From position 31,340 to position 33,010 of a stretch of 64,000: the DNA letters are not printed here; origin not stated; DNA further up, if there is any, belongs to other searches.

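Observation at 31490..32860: Secreted RCC1-repeat protein ending in a cargo-less Hint domain, tandem to the toxin gene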

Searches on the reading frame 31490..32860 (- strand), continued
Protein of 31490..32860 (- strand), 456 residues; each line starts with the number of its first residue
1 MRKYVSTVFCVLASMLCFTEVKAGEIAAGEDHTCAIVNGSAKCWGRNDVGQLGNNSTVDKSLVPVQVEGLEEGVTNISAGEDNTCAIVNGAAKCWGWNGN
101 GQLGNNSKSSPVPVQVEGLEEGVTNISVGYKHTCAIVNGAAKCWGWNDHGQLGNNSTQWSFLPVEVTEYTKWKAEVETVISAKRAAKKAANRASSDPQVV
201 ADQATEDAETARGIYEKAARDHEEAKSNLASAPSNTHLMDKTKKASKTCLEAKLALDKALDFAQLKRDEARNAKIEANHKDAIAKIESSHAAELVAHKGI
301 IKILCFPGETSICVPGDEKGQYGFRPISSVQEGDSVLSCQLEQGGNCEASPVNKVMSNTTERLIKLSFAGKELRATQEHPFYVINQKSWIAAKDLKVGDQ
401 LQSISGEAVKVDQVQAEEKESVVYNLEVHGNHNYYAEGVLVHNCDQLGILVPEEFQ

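Call 22: list_cluster_members(proteins=[window:31490-32860:-, window:29792-31459:-, window:43410-45350:+, window:21781-23205:-, window:29383-29841:-])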
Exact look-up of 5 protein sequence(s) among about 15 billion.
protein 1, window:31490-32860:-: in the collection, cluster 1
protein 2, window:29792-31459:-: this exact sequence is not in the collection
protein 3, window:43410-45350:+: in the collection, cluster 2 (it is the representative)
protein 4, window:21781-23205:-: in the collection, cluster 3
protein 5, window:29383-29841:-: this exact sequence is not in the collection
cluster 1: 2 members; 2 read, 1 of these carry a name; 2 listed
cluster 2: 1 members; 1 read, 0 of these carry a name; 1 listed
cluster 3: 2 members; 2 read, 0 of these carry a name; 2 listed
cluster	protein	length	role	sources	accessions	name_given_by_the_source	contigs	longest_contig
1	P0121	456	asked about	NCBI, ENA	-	-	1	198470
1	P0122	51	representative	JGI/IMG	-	chorismate synthase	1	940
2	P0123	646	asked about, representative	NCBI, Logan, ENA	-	-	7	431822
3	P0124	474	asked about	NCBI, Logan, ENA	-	-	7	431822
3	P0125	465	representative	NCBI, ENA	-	-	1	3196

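Call 28: find_encoding_contigs(protein=window:31490-32860:-, flank=2000, max_places=3)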
Protein window:31490-32860:- (456 aa): 2 contigs read that carry it; 1 place shown.
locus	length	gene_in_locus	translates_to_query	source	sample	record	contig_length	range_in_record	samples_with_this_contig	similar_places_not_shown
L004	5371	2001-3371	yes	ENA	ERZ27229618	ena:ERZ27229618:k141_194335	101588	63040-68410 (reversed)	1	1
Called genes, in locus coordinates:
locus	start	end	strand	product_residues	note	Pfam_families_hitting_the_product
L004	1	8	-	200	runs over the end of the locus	PF00160:Pro_isomerase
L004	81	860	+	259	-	PF00902:TatC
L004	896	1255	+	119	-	-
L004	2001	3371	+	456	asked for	PF25384:Alsin_RLD (faint), PF25390:WD40_RLD, PF13540:RCC1_2 (faint), PF00415:RCC1, PF07591:PT-HINT, PF14890:Intein_splicing (weak)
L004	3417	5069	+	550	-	PF14890:Intein_splicing (faint), PF07591:PT-HINT, PF15533:Ntox33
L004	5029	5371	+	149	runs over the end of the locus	PF14106:DUF4279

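Call 71: list_cluster_members(proteins=[P0001, P0139, P0145, P0133, P0132, P0170, P0138])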
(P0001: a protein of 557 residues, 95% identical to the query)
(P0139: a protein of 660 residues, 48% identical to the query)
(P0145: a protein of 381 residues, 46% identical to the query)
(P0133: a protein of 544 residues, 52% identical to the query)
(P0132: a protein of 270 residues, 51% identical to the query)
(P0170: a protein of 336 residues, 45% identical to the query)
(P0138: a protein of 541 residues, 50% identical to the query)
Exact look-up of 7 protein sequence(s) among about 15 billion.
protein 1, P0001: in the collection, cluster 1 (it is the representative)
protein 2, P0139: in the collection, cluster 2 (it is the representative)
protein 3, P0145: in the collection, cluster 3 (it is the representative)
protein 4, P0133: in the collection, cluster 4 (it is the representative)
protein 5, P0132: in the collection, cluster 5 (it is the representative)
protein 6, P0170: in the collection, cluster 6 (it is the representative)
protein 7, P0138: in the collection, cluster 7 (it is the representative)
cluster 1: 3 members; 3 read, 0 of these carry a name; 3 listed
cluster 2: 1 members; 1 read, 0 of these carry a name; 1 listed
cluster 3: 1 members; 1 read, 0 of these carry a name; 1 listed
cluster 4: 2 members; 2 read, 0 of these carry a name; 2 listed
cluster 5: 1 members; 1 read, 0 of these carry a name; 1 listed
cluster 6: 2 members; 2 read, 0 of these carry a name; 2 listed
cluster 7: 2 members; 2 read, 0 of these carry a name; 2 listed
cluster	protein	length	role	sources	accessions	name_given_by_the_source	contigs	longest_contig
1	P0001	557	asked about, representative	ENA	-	-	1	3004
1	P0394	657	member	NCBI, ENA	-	-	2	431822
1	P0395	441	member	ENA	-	-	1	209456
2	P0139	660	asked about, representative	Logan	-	-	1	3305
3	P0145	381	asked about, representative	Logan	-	-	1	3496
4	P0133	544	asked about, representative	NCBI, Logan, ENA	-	-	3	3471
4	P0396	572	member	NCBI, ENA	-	-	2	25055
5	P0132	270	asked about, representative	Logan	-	-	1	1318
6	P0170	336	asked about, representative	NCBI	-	-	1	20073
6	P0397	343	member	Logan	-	-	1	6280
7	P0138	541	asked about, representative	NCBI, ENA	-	-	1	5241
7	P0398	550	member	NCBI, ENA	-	-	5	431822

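Call 73: find_encoding_contigs(protein=P0394, flank=6000, max_places=2)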
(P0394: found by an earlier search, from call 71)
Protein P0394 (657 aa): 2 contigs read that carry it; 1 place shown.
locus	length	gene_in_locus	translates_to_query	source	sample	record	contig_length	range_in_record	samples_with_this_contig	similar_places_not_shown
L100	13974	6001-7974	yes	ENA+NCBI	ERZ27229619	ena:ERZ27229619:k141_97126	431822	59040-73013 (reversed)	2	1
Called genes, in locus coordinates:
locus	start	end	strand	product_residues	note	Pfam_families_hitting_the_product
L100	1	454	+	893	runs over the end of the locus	PF00675:Peptidase_M16, PF05193:Peptidase_M16_C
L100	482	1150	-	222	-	-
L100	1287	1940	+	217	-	-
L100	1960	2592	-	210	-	-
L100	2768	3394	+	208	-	-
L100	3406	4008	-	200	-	PF00160:Pro_isomerase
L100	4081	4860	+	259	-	PF00902:TatC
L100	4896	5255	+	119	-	-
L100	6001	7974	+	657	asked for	PF25390:WD40_RLD, PF00415:RCC1, PF25390:WD40_RLD, PF00415:RCC1, PF13540:RCC1_2 (weak), PF00415:RCC1, PF07591:PT-HINT, PF14890:Intein_splicing (weak), +1 more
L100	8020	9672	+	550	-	PF14890:Intein_splicing (faint), PF07591:PT-HINT, PF15533:Ntox33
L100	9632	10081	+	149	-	PF14106:DUF4279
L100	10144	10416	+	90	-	-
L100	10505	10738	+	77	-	-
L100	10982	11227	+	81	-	-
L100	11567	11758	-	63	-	PF13470:PIN_3 (weak)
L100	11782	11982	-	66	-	PF13470:PIN_3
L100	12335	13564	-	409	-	-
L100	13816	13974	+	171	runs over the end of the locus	PF01250:Ribosomal_S6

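Call 80: search_solved_structures(query=window:31490-32860:-, max_evalue=0.01, show_alignments=0)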
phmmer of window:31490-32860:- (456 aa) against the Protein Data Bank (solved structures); distinct sequences matched with E-value up to 0.01: 57.
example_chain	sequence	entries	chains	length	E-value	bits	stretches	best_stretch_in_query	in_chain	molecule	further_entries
4dnu_A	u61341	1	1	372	3.7e-36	128.6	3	21-163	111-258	AT5g63860/MGI19_6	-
4dnv_A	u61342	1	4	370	4.1e-36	128.4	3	21-163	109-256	AT5g63860/MGI19_6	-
4nc4_A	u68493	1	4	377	5.1e-36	128.1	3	21-158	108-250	Ultraviolet-B receptor UVR8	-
6xzm_A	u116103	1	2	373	7.5e-36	127.6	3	21-160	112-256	Ultraviolet-B receptor UVR8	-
8gqe_B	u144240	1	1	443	8.8e-36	127.3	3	21-158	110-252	Ultraviolet-B receptor UVR8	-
4d9s_A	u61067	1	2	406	1.2e-35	126.8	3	21-158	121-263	UVB-resistance protein UVR8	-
6xzn_A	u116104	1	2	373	1.4e-35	126.7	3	21-163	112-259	Ultraviolet-B receptor UVR8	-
4naa_A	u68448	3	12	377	1.7e-35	126.3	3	21-158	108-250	Ultraviolet-B receptor UVR8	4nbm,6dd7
4dnw_A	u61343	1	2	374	1.8e-35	126.3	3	22-163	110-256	AT5g63860/MGI19_6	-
7vgg_B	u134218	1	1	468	2.6e-35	125.8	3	22-158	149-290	Ultraviolet-B receptor UVR8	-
6xzl_A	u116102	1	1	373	2.7e-35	125.7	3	21-160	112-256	Ultraviolet-B receptor UVR8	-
7q40_A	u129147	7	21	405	7.8e-23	84.6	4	32-163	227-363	E3 ubiquitin-protein ligase HERC2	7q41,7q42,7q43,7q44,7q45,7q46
1a12_A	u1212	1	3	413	9.8e-19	71.1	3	27-154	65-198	REGULATOR OF CHROMOSOME CONDENSATION 1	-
3kci_A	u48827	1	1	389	6.9e-18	68.4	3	22-157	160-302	Probable E3 ubiquitin-protein ligase HERC2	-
1i2m_B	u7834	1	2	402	1.1e-17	67.6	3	27-154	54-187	REGULATOR OF CHROMOSOME CONDENSATION 1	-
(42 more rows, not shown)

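Call 103: predict_structure(alignment_id=A2)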
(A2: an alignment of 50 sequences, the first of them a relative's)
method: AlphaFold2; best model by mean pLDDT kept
length: 657 residues; sequences in the alignment: 50
mean_pLDDT: 87.2   pTM: 0.60
mean pLDDT of the five models: 87.2, 87.2, 86.6, 86.4, 85.2
residues with pLDDT >= 90: 459; 70-90: 102; 50-70: 42; < 50: 54
segments of 3 or more residues with pLDDT < 50: 1-3, 9-19, 387-390, 393-395, 486-502, 648-657
pLDDT, mean of each block of 10 residues (from residue 1): 49 46 87 95 97 95 90 97 98 98 96 98 98 98 98 98 97 98 98 98 98 98 97 98 98 98 98 98 97 98 98 98 97 95 96 93 88 54 50 60 78 82 86 81 79 73 75 70 47 34 72 92 94 96 87 93 96 95 94 96 95 96 93 95 67 35
secondary structure, 60 per line:
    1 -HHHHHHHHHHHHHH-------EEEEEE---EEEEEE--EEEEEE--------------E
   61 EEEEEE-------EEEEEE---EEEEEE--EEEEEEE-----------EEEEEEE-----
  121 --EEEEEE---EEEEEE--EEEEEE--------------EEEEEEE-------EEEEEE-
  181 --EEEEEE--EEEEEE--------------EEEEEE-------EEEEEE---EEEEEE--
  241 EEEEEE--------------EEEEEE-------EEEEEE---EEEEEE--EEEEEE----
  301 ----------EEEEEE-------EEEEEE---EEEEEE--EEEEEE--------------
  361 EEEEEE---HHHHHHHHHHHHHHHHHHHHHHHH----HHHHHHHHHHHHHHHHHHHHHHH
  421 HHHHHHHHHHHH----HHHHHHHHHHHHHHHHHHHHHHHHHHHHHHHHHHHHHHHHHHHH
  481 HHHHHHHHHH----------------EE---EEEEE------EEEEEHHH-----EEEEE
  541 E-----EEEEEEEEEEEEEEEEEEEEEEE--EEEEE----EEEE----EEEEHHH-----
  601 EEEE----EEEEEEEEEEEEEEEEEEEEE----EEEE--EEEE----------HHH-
elements in order: H2-15 E23-28 E32-37 E40-45 E60-66 E74-79 E83-88 E91-97 E109-115 E123-128 E132-137 E140-145 E160-166 E174-179 E183-188 E191-196 E211-216 E224-229 E233-238 E241-246 E261-266 E274-279 E283-288 E291-296 E311-316 E324-329 E333-338 E341-346 E361-366 H370-393 H398-432 H437-490 E512-516 E523-527 E536-541 E547-569 E572-576 E581-584 E589-592 E601-604 E609-629 E634-637 E640-643

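Call 105: fold_search(model_id=the predicted structure, library=pdb)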
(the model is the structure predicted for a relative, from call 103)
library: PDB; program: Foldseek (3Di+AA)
matches with E <= 10: 618; with E <= 0.001: 228
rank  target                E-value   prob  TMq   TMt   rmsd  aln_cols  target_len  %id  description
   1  4dnw_A                7.3e-38  1.00  0.51  0.89   1.7       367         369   31  Crystal structure of UVB-resistance protein UVR8 (released 2012-03-07)
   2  4d9s_A                2.6e-37  1.00  0.50  0.86   1.7       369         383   30  Crystal structure of Arabidopsis thaliana UVR8 (UV Resistance locus 8) (released 2012-04-04)
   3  4dnv_B                2.7e-37  1.00  0.50  0.89   1.7       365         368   30  Crystal structure of the W285F mutant of UVB-resistance protein UVR8 (released 2012-03-07)
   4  6xzl                  3.8e-37  1.00  0.51  0.88   1.7       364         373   31  Arabidopsis UV-B photoreceptor UVR8 mutant D96N D107N (released 2021-01-13)
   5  4nc4_A                4.7e-37  1.00  0.50  0.89   1.7       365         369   30  Crystal structure of photoreceptor AtUVR8 mutant W285F and light-induced structural changes at 120K (released 2016-10-26)
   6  4dnu                  5.9e-37  1.00  0.51  0.88   1.7       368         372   29  Crystal structure of the W285A mutant of UVB-resistance protein UVR8 (released 2012-03-07)
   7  6xzn_A                7.8e-37  1.00  0.50  0.89   1.8       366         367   31  Arabidopsis UV-B photoreceptor UVR8 mutant G101S W285A (released 2021-01-13)
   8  4dnw_B                8.2e-37  1.00  0.50  0.88   1.7       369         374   30  Crystal structure of UVB-resistance protein UVR8 (released 2012-03-07)
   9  8gqe_B                1.1e-36  1.00  0.51  0.85   1.7       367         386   30  Crystal structure of the W285A mutant of UVR8 in complex with RUP2 (released 2022-09-14)
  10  4d9s_B                2.1e-36  1.00  0.50  0.86   1.6       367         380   30  Crystal structure of Arabidopsis thaliana UVR8 (UV Resistance locus 8) (released 2012-04-04)
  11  4dnv_A                2.3e-36  1.00  0.50  0.89   1.5       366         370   31  Crystal structure of the W285F mutant of UVB-resistance protein UVR8 (released 2012-03-07)
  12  6dd7_A                2.3e-36  1.00  0.51  0.89   1.8       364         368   30  Crystal structure of plant UVB photoreceptor UVR8 from in situ serial Laue diffraction (released 2018-07-18)
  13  7vgg_B                2.6e-36  1.00  0.51  0.87   1.8       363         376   30  Cryo-EM structure of Ultraviolet-B activated UVR8 in complex with COP1 (released 2022-05-04)
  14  6xzn_B                9.2e-36  1.00  0.50  0.89   1.8       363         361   30  Arabidopsis UV-B photoreceptor UVR8 mutant G101S W285A (released 2021-01-13)
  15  6xzm_A                7.9e-35  1.00  0.50  0.89   1.8       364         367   30  Arabidopsis UV-B photoreceptor UVR8 mutant D96N D107N W285A (released 2021-01-13)
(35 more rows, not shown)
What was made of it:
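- Closest known: Secreted bacterial RCC1-like propellers such as BLIP-II. Same: The 7-blade allele superposes on UVR8 (TM 0.89) and on BLIP-II (TM about 0.8) (call 105).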
